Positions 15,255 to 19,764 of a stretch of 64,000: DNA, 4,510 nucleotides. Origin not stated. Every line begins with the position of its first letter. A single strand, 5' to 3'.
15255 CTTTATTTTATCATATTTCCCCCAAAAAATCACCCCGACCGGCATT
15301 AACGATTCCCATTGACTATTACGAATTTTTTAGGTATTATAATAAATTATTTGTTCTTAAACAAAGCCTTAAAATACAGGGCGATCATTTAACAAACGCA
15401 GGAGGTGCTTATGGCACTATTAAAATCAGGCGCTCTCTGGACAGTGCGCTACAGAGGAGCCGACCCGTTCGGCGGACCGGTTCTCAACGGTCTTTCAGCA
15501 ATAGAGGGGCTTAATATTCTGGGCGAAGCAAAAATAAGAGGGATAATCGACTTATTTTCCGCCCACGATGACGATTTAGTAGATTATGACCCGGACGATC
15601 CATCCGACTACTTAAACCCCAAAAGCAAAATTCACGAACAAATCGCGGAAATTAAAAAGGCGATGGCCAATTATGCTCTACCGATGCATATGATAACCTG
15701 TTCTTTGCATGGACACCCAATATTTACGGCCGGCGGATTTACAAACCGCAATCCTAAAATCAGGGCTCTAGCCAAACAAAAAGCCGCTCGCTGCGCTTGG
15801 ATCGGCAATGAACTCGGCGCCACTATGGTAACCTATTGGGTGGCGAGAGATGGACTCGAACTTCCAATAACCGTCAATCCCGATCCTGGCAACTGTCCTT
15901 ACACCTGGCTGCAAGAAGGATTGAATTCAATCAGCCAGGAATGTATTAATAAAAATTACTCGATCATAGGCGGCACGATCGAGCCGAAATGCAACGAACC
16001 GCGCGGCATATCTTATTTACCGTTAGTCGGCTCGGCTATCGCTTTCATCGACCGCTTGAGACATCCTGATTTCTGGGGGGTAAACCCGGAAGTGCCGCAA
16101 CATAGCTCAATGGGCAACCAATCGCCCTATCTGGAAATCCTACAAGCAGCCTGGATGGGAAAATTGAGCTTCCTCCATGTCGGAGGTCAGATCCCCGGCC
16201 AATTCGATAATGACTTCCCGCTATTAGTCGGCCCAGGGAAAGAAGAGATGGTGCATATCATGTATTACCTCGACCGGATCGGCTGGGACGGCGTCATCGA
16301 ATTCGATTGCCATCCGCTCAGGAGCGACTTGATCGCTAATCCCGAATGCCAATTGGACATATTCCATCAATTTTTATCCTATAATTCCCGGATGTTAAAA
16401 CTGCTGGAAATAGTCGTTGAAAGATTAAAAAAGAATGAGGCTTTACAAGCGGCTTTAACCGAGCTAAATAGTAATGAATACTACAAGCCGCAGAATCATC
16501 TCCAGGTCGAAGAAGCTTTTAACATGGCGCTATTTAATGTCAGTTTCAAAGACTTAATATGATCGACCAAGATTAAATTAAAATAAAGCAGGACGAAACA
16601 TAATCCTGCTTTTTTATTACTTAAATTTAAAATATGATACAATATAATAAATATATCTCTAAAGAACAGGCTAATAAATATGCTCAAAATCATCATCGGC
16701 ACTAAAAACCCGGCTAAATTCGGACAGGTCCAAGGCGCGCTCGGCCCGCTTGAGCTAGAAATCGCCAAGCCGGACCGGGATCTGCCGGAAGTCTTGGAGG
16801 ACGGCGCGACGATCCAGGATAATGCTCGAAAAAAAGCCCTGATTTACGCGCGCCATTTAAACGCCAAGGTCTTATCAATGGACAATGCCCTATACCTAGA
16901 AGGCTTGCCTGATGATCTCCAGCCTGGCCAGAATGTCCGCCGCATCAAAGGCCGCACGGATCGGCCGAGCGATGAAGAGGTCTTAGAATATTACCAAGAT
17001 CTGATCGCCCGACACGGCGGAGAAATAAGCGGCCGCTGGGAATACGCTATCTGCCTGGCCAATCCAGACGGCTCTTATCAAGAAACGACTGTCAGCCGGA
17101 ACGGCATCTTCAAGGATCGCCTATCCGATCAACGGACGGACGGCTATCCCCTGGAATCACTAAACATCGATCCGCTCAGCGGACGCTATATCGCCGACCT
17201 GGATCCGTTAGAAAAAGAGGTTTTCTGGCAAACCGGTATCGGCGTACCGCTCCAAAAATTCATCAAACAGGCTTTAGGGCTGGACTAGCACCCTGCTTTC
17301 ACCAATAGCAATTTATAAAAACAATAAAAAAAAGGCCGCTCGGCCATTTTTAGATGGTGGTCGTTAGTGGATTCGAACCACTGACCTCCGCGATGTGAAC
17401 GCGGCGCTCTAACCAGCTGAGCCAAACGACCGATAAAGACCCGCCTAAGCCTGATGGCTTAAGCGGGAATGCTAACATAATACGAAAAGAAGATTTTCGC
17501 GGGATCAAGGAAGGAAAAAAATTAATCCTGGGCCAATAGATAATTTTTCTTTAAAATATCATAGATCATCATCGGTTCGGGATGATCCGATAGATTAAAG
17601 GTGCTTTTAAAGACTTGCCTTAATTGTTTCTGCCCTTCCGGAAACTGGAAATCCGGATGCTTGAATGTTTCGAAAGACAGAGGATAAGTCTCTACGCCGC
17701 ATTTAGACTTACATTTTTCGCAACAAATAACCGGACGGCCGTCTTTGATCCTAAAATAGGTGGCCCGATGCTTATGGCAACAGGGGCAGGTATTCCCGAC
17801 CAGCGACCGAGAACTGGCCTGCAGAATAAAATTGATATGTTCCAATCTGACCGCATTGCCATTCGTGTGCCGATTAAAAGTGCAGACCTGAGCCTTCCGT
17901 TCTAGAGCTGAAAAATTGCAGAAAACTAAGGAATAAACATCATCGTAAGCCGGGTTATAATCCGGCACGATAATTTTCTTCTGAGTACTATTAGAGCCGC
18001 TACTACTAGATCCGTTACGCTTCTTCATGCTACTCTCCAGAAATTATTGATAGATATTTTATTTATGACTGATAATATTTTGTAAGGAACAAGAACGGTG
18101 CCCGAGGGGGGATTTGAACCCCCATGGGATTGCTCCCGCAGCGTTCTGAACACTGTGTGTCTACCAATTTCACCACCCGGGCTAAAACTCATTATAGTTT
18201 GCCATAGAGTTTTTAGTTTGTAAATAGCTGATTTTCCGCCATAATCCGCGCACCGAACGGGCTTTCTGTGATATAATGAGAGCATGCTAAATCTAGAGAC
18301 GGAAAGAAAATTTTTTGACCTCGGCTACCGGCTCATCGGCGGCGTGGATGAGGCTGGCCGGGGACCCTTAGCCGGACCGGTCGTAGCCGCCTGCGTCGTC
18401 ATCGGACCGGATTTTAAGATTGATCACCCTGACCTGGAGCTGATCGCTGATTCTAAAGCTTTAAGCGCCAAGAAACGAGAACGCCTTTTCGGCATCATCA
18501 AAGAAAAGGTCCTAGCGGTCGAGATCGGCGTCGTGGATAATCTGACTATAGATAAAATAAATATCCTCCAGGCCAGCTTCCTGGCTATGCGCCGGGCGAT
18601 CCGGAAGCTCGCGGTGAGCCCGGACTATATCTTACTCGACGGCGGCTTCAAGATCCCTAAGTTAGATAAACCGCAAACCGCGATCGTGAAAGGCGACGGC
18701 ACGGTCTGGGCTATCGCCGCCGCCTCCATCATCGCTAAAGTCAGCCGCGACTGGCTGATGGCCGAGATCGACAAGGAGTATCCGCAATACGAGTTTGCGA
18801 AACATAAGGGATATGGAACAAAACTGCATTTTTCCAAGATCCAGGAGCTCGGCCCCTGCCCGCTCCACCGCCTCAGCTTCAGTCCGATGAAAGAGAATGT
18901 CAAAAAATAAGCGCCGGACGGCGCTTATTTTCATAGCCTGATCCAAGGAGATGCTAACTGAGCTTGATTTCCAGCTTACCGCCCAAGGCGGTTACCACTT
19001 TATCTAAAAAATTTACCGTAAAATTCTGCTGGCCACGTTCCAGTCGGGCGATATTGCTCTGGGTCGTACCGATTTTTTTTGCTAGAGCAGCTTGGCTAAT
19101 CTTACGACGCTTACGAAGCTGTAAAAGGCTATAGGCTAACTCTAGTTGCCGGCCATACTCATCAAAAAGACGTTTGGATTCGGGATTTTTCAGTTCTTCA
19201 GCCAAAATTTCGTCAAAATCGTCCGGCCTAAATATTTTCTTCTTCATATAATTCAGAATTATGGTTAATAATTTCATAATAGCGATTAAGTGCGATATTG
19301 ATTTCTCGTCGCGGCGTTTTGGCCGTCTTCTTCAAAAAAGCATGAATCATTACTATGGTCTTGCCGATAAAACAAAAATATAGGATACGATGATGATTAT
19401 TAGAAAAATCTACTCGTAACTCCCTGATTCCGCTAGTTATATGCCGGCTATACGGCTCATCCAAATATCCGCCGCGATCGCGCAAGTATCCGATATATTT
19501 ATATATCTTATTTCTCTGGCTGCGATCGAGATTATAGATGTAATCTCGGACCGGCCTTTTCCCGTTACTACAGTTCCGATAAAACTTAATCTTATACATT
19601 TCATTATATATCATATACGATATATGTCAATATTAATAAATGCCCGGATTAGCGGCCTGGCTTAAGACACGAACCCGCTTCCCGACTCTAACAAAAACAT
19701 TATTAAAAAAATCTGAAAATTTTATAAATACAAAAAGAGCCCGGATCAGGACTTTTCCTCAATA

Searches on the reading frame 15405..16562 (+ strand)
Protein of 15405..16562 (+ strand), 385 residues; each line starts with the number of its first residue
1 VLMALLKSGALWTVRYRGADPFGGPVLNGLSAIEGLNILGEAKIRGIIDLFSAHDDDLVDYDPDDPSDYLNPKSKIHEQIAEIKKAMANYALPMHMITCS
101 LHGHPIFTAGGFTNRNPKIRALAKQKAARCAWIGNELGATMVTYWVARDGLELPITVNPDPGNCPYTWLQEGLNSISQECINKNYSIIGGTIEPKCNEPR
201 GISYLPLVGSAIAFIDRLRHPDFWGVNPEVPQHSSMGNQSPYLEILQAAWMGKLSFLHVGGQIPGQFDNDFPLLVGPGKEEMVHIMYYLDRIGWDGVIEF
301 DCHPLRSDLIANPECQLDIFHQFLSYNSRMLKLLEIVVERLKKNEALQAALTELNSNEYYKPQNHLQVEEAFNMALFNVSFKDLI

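Call 41: search_protein_families(library=pfam, proteins=[window:15405-16562:+], max_evalue=0.001)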
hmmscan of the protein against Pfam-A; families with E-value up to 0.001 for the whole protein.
window:15405-16562:+ (385 aa): 1 family
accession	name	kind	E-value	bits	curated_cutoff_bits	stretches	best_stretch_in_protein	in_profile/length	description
PF01261.30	AP_endonuc_2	-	6e-09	36.4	31.1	1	71-303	21-230/249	Xylose isomerase-like TIM barrel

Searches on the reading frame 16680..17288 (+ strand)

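Call 41: search_protein_families(library=pfam, proteins=[window:16680-17288:+], max_evalue=0.001)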
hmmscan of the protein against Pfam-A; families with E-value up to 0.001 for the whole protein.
window:16680-17288:+ (202 aa): 1 family
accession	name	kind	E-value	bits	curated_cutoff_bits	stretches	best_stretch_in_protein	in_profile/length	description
PF01725.21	Ham1p_like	-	4.9e-09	36.8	22.5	1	4-137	1-130/186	Ham1 family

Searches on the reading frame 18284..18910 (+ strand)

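Call 41: search_protein_families(library=pfam, proteins=[window:18284-18910:+], max_evalue=0.001)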
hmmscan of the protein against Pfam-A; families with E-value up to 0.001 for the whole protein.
window:18284-18910:+ (208 aa): 1 family
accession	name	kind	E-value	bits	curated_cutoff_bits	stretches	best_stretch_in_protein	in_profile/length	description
PF01351.25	RNase_HII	-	4.8e-44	151.1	25.8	1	20-200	2-197/199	Ribonuclease HII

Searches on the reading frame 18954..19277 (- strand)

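Call 42: search_protein_families(library=pfam, proteins=[window:18954-19277:-], max_evalue=0.001)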
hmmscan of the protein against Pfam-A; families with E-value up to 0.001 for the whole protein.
window:18954-19277:- (107 aa): 5 families
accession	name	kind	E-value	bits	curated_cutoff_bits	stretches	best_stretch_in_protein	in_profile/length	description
PF01381.28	HTH_3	-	6e-12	45.8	23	1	52-103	2-53/55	Helix-turn-helix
PF13744.12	HTH_37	-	3.5e-09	36.8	27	1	44-106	16-79/80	Helix-turn-helix domain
PF13560.12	HTH_31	-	4.1e-09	37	27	1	51-99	6-55/64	Helix-turn-helix domain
PF12844.13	HTH_19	-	3.5e-07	30.5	30.2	1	51-94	4-47/64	Helix-turn-helix domain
PF13443.12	HTH_26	-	1.1e-05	26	22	1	51-99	2-51/63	Cro/C1-type HTH DNA-binding domain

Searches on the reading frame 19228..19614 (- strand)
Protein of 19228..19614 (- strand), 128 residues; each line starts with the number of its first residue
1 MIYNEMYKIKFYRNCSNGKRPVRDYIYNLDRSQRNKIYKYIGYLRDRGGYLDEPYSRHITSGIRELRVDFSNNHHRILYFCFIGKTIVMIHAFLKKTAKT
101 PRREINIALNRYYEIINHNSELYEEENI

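Call 42: search_protein_families(library=pfam, proteins=[window:19228-19614:-], max_evalue=0.001)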
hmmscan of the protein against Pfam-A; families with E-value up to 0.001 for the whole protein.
window:19228-19614:- (128 aa): 1 family
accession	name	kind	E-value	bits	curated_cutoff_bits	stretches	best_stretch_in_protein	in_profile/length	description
PF05973.20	Gp49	-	9.1e-24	83.8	23.9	1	24-112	1-89/90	Phage derived protein Gp49-like (DUF891)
